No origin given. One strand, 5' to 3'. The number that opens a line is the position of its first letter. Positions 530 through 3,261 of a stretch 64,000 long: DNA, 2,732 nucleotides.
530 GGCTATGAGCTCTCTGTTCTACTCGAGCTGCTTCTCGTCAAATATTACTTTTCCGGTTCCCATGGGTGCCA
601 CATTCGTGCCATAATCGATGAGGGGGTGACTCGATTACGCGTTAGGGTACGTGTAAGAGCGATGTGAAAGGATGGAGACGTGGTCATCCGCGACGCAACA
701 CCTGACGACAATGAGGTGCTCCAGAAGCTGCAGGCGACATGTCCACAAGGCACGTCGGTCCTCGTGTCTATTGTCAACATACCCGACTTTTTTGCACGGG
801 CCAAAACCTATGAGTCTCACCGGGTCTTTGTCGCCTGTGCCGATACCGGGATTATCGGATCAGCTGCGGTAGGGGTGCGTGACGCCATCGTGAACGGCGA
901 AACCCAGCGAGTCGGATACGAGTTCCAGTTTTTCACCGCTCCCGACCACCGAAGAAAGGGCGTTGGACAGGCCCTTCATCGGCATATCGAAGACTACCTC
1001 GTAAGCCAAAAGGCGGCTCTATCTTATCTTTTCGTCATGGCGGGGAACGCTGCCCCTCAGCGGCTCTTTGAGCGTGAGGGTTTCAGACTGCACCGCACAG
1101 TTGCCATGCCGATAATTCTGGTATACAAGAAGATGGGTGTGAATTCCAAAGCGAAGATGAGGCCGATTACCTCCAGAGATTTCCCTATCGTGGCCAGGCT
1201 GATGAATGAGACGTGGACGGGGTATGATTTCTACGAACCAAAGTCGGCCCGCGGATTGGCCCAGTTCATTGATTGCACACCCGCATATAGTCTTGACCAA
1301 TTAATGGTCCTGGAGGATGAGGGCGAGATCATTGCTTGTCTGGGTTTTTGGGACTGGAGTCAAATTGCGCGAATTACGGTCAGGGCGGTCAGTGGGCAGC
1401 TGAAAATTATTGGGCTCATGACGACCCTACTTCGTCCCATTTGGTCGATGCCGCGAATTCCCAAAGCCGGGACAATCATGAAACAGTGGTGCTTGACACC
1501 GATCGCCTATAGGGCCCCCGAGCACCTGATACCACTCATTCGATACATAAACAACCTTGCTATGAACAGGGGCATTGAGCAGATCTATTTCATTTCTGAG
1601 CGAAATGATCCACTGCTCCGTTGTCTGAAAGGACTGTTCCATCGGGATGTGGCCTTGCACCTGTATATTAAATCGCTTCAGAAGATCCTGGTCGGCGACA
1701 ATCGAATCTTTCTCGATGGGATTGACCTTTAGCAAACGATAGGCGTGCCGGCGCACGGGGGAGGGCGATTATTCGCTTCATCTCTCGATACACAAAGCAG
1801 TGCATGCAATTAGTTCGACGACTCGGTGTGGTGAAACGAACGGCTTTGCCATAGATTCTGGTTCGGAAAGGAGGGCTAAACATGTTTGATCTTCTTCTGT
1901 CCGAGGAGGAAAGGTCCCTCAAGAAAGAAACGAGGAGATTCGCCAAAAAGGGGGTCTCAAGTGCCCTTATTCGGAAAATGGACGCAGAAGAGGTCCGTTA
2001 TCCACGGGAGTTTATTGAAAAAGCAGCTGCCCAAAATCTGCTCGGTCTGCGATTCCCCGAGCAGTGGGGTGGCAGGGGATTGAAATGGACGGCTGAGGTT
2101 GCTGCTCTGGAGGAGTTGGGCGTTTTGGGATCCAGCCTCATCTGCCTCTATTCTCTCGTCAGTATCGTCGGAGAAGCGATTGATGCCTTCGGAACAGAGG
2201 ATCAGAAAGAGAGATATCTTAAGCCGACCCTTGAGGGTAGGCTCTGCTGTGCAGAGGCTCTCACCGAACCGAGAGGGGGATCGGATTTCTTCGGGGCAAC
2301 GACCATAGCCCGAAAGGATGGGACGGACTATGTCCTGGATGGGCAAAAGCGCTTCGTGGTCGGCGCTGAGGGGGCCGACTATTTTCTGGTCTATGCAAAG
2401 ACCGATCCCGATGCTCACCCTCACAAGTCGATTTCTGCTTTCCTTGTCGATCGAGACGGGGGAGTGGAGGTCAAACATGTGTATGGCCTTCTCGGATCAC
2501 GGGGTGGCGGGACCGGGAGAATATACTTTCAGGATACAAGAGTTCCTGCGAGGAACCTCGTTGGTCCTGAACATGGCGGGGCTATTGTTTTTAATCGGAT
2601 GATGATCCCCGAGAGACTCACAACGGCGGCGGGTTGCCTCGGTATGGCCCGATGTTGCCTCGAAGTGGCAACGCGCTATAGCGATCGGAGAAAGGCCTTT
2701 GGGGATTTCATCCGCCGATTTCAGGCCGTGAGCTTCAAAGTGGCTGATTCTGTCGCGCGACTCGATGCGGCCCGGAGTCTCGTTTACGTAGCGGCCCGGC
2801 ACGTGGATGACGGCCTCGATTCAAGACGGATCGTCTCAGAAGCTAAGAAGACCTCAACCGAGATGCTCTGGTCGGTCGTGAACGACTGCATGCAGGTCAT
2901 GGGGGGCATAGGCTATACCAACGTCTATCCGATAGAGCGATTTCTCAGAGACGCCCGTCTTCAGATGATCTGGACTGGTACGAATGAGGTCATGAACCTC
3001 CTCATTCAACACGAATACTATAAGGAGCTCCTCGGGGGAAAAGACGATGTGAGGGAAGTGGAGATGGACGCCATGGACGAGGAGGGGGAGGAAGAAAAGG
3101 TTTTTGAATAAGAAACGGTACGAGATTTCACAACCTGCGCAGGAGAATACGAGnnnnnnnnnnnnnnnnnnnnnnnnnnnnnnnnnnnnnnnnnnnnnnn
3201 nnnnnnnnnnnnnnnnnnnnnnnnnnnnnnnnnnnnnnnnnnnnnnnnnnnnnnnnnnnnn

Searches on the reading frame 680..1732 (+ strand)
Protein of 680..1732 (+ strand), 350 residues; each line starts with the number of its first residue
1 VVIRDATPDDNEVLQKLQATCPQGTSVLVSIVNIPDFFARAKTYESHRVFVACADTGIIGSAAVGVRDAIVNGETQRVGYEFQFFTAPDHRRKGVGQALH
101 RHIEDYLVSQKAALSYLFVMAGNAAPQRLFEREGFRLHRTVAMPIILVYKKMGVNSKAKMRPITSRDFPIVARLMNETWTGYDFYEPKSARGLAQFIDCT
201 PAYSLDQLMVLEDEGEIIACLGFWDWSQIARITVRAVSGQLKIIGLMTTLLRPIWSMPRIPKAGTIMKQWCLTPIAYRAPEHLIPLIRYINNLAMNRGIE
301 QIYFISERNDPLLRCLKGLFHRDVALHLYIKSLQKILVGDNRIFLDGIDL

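Call 4: search_protein_families(library=pfam, proteins=[window:680-1732:+], max_evalue=0.01)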
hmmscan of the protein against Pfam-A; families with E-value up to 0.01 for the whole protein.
window:680-1732:+ (350 aa): 6 families
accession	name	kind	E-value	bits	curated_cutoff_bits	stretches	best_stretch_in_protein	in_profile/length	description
PF00583.31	Acetyltransf_1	-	7.9e-16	58.8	20.7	1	43-135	26-116/116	Acetyltransferase (GNAT) family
PF13508.13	Acetyltransf_7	-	8.8e-13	48.9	27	1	46-136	2-83/84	Acetyltransferase (GNAT) domain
PF13527.13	Acetyltransf_9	-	2.1e-09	37.9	25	1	3-120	2-114/127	Acetyltransferase (GNAT) domain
PF13673.13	Acetyltransf_10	-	4.4e-06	27.1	23.6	1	47-137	31-109/128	Acetyltransferase (GNAT) domain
PF08445.16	FR47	-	2.9e-05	24.4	22.1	1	77-139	20-81/86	FR47-like protein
PF13302.13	Acetyltransf_3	-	4.1e-05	24.7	25.4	1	42-136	49-138/138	Acetyltransferase (GNAT) domain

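Call 5: search_protein_families(library=ncbifam, proteins=[window:680-1732:+], max_evalue=0.01)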
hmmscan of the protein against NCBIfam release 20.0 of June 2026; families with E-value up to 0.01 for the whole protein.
window:680-1732:+ (350 aa): 12 families
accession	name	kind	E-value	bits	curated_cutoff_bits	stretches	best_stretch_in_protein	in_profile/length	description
TIGR01575.1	rimI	equivalog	1.7e-06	28.2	86.4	1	84-136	61-113/132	ribosomal protein S18-alanine N-acetyltransferase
TIGR03103.1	trio_acet_GNAT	equivalog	2.3e-06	26.4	569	1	35-175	111-247/547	N-acetylglutaminylglutamine synthetase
NF049894.1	CG3035_N_ac_Glu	equivalog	3e-05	23.4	280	1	67-139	220-293/300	N-acetylglutamate synthase, CG3035 family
NF002959.0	PRK03624.1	equivalog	3.6e-05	23.5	124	1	2-143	8-137/147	GNAT family acetyltransferase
NF000487.1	stat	exception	3.8e-05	23.3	420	1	47-136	78-162/189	streptothricin N-acetyltransferase STAT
NF043067.1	AAC_6p_group_E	equivalog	3.9e-05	23.5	140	1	44-106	35-98/140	aminoglycoside 6'-N-acetyltransferase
NF000123.2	AAC_6p_A34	exception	6.1e-05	22.9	300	1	33-111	32-110/146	aminoglycoside 6'-N-acetyltransferase AacA34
NF000497.1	AAC_6p_Iak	exception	0.00036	20.6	325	1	45-102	44-103/153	aminoglycoside N-acetyltransferase AAC(6')-Iak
NF033075.0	AAC_6p_Steno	equivalog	0.00042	20.5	290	1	44-104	39-101/148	aminoglycoside 6'-N-acetyltransferase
NF000138.1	AAC_6p_Iz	exception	0.00054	20.2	320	1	46-103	45-104/153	aminoglycoside N-acetyltransferase AAC(6')-Iz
NF040504.1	resist_ArsN1b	equivalog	0.00086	19.1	210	1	3-136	1-134/159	arsinothricin resistance N-acetyltransferase ArsN1 family B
TIGR03585.1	PseH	equivalog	0.0035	17.4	93.1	1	36-139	40-137/156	UDP-4-amino-4,6-dideoxy-N-acetyl-beta-L-altrosamine N-acetyltransferase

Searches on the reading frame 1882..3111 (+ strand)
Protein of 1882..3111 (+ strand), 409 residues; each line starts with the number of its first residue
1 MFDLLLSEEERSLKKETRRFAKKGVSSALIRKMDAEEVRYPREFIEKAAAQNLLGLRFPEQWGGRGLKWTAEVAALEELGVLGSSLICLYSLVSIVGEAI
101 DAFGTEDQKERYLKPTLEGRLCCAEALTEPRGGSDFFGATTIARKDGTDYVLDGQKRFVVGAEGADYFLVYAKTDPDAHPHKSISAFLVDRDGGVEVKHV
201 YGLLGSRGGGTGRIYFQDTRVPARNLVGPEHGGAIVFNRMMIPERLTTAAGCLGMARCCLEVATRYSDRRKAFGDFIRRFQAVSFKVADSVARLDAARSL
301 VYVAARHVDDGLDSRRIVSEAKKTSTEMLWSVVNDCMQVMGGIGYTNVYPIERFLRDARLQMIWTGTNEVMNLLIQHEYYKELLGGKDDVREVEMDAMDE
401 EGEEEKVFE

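Call 4: search_protein_families(library=pfam, proteins=[window:1882-3111:+], max_evalue=0.01)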
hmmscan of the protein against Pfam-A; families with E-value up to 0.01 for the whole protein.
window:1882-3111:+ (409 aa): 5 families
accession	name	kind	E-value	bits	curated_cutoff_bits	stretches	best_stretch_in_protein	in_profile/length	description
PF00441.29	Acyl-CoA_dh_1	-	5.3e-39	134.2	22.4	1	233-376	3-146/150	Acyl-CoA dehydrogenase, C-terminal domain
PF02771.21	Acyl-CoA_dh_N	-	1.4e-25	90.3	22.9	1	7-119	1-112/113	Acyl-CoA dehydrogenase, N-terminal domain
PF02770.24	Acyl-CoA_dh_M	-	1.1e-19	70.8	33.3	1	125-218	2-96/97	Acyl-CoA dehydrogenase, middle domain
PF08028.16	Acyl-CoA_dh_2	-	3.2e-18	66.8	22.7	1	247-368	2-133/134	Acyl-CoA dehydrogenase, C-terminal domain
PF22924.1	ACOX_C_alpha1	-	2.4e-07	31.2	27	1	317-374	106-163/169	Acyl-CoA oxidase, C-alpha1 domain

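Call 5: search_protein_families(library=ncbifam, proteins=[window:1882-3111:+], max_evalue=0.01)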
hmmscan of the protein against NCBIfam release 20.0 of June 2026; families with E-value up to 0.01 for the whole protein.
window:1882-3111:+ (409 aa): 23 families
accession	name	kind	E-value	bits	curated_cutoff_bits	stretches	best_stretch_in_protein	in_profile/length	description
NF042972.1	AcrlCoAredClosAcrC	equivalog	3.7e-73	246.4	640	1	3-378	2-375/378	acryloyl-CoA reductase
NF058590.1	AcCoDHFadEBacil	equivalog_domain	7.6e-65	219.5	600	1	6-392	21-423/586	acyl-CoA dehydrogenase FadE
NF045552.1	GlutCoADH_Des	equivalog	1.3e-62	212.2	470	1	4-375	3-375/387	glutaryl-CoA dehydrogenase Acd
NF053553.1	prodigi_MBC_PigA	equivalog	6.7e-59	199.9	500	1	3-376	2-376/381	prodigiosin MBC biosynthesis dehydrogenase PigA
NF008997.0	PRK12341.1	equivalog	8.6e-58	196.2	537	1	3-373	2-370/382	acyl-CoA dehydrogenase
NF045652.1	ProlPCPDhRedW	equivalog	1.1e-57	195.5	650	1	9-371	3-365/376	L-prolyl-[peptidyl-carrier protein] dehydrogenase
NF042439.1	SulpropCoADesulf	equivalog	1.4e-57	195.2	600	1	16-377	3-368/379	3-sulfinopropanoyl-CoA desulfinase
NF043006.1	CyhCrbnylCoADH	equivalog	7.3e-53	179.9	650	1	8-381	6-377/380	cyclohexane-1-carbonyl-CoA dehydrogenase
TIGR03207.1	cyc_hxne_CoA_dh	equivalog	1.3e-44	152.4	575.35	1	6-377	1-369/372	cyclohexanecarboxyl-CoA dehydrogenase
NF002885.1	PRK03354.1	equivalog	1.9e-43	148.9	540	1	4-378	3-372/378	crotonobetainyl-CoA dehydrogenase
TIGR03203.1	pimD_small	equivalog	2e-29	102.9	652.7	1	3-363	1-358/378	pimeloyl-CoA dehydrogenase small subunit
NF052270.1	Staph_DH_FadE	equivalog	5e-28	97.9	600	1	77-376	93-390/400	acyl-CoA dehydrogenase FadE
NF049984.1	Rv1679_FadE16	equivalog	2.2e-25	89.7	600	1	32-371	18-357/371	Rv1679 family acyl-CoA dehydrogenase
NF037942.1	ac_ACP_DH_MbtN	equivalog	8.7e-25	87.2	700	1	36-375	26-361/376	mycobactin biosynthesis acyl-ACP dehydrogenase MbtN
TIGR03204.1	pimC_large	equivalog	1.2e-24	87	623.85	1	3-269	1-266/395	pimeloyl-CoA dehydrogenase large subunit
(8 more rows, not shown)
